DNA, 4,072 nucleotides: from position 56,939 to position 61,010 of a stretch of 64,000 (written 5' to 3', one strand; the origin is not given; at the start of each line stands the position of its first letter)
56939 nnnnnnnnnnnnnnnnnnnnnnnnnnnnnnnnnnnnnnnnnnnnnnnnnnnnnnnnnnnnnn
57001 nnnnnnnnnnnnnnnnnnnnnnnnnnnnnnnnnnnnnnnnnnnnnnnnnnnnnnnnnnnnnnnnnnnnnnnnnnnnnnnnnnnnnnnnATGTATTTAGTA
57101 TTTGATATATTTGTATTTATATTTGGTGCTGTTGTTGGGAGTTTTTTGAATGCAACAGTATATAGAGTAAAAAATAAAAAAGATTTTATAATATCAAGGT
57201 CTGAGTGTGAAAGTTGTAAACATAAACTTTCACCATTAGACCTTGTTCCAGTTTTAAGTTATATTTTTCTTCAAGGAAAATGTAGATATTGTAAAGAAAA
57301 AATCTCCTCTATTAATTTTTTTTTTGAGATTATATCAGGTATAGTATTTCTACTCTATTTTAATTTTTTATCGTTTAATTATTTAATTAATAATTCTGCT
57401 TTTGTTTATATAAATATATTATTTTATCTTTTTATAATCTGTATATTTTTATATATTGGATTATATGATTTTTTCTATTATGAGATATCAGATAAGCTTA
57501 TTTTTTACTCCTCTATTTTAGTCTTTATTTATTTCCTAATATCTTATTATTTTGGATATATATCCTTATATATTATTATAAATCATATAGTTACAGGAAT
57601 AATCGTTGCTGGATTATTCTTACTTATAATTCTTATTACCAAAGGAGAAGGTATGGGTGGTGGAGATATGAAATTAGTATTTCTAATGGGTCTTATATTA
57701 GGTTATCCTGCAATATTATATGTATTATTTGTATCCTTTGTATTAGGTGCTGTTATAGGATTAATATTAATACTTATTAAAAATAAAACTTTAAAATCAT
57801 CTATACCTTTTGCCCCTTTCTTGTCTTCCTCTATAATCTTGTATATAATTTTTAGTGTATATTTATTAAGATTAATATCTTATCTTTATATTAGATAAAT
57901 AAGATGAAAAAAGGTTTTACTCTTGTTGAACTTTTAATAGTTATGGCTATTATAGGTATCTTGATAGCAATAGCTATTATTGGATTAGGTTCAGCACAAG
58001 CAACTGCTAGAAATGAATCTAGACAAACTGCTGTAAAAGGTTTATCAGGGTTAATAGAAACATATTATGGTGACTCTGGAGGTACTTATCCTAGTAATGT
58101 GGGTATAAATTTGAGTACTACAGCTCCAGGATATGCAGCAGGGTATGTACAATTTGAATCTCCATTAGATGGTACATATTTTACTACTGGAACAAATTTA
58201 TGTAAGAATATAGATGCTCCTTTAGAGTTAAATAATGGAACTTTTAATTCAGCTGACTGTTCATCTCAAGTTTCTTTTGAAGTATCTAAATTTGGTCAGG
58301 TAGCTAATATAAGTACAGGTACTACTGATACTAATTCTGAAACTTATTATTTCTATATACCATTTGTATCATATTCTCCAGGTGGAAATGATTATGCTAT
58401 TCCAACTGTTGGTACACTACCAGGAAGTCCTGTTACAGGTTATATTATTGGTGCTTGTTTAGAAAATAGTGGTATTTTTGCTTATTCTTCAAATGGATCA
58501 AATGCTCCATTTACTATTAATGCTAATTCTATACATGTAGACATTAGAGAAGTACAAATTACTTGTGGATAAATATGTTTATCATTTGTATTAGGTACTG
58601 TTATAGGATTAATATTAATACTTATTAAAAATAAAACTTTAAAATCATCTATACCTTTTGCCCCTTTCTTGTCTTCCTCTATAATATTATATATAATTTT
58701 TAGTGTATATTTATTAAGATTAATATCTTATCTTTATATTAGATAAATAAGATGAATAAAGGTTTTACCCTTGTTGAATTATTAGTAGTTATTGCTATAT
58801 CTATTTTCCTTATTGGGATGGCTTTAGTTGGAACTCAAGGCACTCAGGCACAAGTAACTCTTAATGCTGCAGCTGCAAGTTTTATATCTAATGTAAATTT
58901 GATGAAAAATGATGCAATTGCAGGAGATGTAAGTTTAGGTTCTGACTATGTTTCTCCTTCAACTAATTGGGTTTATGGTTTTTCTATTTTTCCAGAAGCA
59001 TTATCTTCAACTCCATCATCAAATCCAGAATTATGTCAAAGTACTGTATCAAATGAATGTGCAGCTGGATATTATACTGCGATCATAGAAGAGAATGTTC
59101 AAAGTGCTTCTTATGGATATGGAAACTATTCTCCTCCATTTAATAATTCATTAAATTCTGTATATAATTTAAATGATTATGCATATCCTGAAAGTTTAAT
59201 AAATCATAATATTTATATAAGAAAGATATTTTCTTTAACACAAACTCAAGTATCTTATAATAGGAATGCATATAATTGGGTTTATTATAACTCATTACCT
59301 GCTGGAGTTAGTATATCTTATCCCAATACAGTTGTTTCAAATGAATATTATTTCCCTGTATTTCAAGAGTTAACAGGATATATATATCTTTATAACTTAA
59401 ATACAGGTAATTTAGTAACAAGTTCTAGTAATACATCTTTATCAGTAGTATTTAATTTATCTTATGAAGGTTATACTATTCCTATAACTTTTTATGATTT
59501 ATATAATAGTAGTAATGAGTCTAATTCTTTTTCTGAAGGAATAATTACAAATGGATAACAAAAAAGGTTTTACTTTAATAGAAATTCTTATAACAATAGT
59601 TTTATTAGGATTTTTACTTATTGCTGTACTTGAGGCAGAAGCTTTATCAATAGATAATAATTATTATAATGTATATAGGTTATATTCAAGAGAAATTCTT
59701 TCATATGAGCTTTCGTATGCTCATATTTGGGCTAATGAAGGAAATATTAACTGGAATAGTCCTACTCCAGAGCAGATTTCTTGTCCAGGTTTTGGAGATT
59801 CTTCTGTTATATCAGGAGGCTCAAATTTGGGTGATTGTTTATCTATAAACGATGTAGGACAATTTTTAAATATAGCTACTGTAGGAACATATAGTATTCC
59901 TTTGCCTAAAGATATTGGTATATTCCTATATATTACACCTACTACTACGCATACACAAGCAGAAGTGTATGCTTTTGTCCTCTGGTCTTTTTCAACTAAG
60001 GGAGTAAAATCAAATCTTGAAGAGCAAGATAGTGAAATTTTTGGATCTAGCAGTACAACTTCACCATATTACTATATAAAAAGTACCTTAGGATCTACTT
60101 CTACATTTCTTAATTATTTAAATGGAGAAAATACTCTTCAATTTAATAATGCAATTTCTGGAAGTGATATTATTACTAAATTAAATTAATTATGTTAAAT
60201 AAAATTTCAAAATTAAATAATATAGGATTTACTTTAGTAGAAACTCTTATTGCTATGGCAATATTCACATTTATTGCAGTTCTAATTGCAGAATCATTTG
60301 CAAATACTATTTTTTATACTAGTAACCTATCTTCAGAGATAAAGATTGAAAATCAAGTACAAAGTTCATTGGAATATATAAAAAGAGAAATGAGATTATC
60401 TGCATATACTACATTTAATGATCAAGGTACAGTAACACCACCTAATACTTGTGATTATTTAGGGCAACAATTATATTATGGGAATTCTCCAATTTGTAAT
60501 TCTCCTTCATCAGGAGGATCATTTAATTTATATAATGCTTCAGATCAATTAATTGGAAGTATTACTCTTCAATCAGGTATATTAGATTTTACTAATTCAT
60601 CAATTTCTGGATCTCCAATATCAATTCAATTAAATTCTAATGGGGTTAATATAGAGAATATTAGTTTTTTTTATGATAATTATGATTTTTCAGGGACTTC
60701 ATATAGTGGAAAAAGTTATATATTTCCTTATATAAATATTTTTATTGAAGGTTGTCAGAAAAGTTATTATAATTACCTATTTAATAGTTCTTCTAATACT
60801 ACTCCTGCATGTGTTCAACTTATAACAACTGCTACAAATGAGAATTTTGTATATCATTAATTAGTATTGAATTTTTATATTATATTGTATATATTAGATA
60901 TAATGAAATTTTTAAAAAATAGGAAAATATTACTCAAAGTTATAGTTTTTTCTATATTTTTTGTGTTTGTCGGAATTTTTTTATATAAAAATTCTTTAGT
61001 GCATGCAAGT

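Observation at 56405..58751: Tandem pilA-pilD duplication with mosaic pilins and a decayed second pilD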

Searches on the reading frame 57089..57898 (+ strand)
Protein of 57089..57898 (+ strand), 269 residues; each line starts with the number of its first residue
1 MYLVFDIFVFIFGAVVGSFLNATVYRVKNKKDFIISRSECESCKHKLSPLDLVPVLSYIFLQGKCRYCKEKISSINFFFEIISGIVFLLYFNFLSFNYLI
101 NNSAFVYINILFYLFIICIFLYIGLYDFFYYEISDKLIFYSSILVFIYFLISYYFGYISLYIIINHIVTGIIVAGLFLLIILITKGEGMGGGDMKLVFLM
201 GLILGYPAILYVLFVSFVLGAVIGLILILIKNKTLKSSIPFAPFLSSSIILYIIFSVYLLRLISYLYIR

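Call 6: search_protein_families(library=pfam, proteins=[window:57089-57898:+], max_evalue=0.01)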
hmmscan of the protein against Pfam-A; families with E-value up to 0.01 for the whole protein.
window:57089-57898:+ (269 aa): 2 families
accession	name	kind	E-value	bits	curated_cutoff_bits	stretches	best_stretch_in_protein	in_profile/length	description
PF06750.18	A24_N_bact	-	9e-29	99.8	23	1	11-91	1-81/84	Bacterial Peptidase A24 N-terminal domain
PF01478.23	Peptidase_A24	-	3.2e-12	47.2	26.5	1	114-225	1-104/104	Type IV leader peptidase family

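Call 14: find_encoding_contigs(protein=window:57089-57895:+, flank=6000, max_places=10)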
Protein window:57089-57895:+ (269 aa): 12 contigs read that carry it; 9 places shown.
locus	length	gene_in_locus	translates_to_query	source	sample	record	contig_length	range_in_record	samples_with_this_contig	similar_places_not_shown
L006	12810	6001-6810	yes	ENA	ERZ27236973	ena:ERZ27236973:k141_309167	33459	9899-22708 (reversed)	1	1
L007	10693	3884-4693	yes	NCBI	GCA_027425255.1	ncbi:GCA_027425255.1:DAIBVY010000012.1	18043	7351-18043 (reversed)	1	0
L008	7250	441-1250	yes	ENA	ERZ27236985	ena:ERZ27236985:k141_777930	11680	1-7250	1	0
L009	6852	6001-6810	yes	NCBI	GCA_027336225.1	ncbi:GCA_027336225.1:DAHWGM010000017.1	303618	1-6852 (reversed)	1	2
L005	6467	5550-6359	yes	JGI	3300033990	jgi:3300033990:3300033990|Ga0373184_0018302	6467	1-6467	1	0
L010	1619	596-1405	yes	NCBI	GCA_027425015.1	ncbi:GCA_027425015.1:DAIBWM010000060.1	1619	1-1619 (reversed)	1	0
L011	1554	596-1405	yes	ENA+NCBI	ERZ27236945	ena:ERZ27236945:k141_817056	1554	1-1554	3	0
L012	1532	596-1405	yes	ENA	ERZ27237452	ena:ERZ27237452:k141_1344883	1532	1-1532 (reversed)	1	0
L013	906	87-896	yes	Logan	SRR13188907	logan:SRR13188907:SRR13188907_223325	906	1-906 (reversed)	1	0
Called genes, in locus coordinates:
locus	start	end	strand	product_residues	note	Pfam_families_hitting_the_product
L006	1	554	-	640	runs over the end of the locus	PF02518:HATPase_c, PF00204:DNA_gyraseB, PF01751:Toprim, PF00986:DNA_gyraseB_C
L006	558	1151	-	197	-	PF13177:DNA_pol3_delta2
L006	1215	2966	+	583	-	PF05157:MshEN (weak), PF00437:T2SSE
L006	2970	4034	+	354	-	PF00437:T2SSE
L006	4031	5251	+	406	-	PF28597:T2SSF_N, PF00482:T2SSF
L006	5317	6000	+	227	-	PF07963:N_methyl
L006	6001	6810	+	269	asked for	PF06750:A24_N_bact, PF01478:Peptidase_A24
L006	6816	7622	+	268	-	PF07963:N_methyl (weak)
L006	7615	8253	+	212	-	PF07963:N_methyl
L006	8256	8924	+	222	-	PF07963:N_methyl (weak)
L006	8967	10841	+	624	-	-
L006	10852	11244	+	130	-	PF00072:Response_reg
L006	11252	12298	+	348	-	PF11104:PilM_2, PF14450:FtsA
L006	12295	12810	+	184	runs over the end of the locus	-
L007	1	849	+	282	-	?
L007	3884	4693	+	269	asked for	PF06750:A24_N_bact, PF01478:Peptidase_A24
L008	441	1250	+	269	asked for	PF06750:A24_N_bact, PF01478:Peptidase_A24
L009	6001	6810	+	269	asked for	PF06750:A24_N_bact, PF01478:Peptidase_A24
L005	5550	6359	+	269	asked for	PF06750:A24_N_bact, PF01478:Peptidase_A24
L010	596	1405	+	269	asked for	PF06750:A24_N_bact, PF01478:Peptidase_A24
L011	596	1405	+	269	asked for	PF06750:A24_N_bact, PF01478:Peptidase_A24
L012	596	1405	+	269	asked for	PF06750:A24_N_bact, PF01478:Peptidase_A24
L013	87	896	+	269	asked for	PF06750:A24_N_bact, PF01478:Peptidase_A24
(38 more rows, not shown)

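Call 54: list_cluster_members(proteins=[window:57089-57895:+, window:22334-25822:+, window:58752-59555:+])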
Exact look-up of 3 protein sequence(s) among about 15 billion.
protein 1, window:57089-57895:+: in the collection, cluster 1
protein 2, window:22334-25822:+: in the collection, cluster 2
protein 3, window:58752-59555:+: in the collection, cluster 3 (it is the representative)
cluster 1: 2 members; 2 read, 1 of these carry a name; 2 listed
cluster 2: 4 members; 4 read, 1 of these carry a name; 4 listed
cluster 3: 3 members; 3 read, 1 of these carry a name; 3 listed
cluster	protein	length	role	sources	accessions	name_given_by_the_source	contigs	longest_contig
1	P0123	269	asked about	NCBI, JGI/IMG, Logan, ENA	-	leader peptidase (prepilin peptidase)/N-methyltransferase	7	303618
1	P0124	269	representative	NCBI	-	-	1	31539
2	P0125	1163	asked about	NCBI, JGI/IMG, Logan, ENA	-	DNA-directed RNA polymerase subunit beta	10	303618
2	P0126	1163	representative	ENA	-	-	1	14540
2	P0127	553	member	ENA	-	-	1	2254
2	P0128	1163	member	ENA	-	-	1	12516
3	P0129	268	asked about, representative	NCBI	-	-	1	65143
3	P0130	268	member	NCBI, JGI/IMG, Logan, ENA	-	prepilin-type N-terminal cleavage/methylation domain-containing protein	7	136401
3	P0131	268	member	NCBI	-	-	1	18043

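Call 59: find_encoding_contigs(protein=P0130, flank=3000, max_places=10)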
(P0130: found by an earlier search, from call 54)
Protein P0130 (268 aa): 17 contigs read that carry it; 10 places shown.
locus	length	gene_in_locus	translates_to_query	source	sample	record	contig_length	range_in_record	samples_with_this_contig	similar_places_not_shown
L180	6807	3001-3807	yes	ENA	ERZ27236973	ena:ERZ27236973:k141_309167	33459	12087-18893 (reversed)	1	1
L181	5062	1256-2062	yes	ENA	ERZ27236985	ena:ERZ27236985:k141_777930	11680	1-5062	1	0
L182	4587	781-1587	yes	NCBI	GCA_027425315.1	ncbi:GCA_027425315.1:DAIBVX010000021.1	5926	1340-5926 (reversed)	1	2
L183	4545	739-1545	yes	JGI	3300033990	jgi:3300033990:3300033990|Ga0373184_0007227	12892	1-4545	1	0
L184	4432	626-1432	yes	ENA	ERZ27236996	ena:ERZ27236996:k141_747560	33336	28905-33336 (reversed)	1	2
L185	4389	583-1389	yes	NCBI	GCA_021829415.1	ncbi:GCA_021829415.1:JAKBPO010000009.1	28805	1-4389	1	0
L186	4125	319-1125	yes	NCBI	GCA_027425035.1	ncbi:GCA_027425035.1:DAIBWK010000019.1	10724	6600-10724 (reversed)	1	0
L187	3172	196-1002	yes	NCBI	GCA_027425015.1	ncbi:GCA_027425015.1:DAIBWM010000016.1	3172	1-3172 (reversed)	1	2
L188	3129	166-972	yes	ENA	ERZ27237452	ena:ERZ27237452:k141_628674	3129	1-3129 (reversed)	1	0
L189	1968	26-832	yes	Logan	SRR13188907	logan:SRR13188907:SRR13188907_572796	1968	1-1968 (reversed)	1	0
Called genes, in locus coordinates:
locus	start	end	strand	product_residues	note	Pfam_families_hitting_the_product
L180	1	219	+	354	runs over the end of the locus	PF00437:T2SSE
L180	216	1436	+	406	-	PF28597:T2SSF_N, PF00482:T2SSF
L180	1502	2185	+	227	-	PF07963:N_methyl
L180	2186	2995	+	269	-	PF06750:A24_N_bact, PF01478:Peptidase_A24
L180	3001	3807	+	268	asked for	PF07963:N_methyl (weak)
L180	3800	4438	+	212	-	PF07963:N_methyl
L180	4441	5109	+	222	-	PF07963:N_methyl (weak)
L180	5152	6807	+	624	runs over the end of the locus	-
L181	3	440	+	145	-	?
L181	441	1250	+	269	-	PF06750:A24_N_bact, PF01478:Peptidase_A24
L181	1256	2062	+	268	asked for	PF07963:N_methyl (weak)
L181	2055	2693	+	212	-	PF07963:N_methyl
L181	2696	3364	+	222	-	PF07963:N_methyl (weak)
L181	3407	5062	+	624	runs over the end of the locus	-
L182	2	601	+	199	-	?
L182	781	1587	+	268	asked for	PF07963:N_methyl (weak)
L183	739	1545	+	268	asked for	PF07963:N_methyl (weak)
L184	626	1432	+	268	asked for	PF07963:N_methyl (weak)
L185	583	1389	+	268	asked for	PF07963:N_methyl (weak)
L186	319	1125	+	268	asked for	PF07963:N_methyl (weak)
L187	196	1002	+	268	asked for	PF07963:N_methyl (weak)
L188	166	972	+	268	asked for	PF07963:N_methyl (weak)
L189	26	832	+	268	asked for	PF07963:N_methyl (weak)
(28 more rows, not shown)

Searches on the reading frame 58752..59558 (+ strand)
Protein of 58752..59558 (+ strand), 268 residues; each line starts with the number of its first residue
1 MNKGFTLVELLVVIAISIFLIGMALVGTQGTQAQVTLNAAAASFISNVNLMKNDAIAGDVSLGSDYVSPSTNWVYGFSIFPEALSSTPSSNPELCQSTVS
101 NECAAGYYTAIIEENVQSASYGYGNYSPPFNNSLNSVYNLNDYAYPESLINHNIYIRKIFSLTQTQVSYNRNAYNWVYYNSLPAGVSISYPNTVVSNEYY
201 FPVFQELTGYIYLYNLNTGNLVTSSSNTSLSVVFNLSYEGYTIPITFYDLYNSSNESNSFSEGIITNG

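Call 6: search_protein_families(library=pfam, proteins=[window:58752-59558:+], max_evalue=0.01)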
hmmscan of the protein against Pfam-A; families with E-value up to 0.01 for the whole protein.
window:58752-59558:+ (268 aa): 1 family
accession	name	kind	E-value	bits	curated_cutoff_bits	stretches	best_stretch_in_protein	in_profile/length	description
PF07963.17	N_methyl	-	7.6e-06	25.7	21.2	1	2-25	4-27/27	Prokaryotic N-terminal methylation motif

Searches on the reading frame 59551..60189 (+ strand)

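Call 6: search_protein_families(library=pfam, proteins=[window:59551-60189:+], max_evalue=0.01)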
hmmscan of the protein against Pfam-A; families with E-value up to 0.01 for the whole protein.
window:59551-60189:+ (212 aa): 1 family
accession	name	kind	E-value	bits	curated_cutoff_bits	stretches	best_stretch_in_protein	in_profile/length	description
PF07963.17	N_methyl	-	4.7e-08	32.7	21.2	1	1-27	1-27/27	Prokaryotic N-terminal methylation motif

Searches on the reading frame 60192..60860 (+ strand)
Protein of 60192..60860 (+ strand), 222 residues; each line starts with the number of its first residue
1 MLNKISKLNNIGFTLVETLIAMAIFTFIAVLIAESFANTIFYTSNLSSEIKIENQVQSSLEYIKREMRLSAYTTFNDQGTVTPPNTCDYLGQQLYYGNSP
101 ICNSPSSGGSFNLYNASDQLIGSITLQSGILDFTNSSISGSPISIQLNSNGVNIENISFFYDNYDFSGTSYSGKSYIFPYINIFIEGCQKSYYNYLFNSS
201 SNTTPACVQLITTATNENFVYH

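Call 6: search_protein_families(library=pfam, proteins=[window:60192-60860:+], max_evalue=0.01)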
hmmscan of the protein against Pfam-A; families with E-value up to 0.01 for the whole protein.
window:60192-60860:+ (222 aa): 1 family
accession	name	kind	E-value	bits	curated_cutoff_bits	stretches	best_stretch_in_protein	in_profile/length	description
PF07963.17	N_methyl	-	1.1e-05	25.2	21.2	1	10-32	4-26/27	Prokaryotic N-terminal methylation motif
